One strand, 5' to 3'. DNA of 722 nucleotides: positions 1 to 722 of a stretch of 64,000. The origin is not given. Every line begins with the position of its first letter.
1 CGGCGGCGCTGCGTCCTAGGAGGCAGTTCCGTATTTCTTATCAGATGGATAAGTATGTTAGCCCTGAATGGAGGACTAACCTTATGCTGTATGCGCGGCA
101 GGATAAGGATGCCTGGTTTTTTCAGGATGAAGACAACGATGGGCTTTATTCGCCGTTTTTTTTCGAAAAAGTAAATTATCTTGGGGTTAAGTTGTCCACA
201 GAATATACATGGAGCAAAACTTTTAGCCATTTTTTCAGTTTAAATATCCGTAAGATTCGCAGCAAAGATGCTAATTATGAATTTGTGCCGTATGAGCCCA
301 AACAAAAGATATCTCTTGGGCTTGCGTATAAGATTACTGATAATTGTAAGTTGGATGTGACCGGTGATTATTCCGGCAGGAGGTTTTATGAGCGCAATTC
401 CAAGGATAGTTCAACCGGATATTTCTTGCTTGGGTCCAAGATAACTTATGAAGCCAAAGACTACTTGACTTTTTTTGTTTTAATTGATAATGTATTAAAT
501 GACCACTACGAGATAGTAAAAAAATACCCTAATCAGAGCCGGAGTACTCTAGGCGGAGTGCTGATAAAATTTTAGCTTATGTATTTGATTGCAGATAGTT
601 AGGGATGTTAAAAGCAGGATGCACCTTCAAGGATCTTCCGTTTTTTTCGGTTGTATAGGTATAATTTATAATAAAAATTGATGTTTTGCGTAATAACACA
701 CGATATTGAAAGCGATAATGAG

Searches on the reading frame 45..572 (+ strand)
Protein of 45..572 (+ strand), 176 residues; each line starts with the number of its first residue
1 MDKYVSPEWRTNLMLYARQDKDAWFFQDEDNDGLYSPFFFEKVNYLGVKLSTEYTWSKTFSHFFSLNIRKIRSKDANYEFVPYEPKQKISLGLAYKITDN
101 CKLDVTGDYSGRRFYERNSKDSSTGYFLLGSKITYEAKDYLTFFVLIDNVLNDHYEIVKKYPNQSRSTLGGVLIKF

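Call 27: search_protein_families(library=pfam, proteins=[window:45-572:+], max_evalue=0.0001)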
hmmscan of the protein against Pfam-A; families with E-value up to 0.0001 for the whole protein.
window:45-572:+ (176 aa): 0 families

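Call 32: search_protein_families(library=pfam, proteins=[window:45-572:+], max_evalue=0.05)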
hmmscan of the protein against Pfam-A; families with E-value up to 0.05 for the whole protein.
window:45-572:+ (176 aa): 1 family
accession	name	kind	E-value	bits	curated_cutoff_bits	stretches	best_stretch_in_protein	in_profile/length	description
PF00593.30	TonB_dep_Rec_b-barrel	-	0.0063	16.9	27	1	28-150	304-436/436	TonB dependent receptor-like, beta-barrel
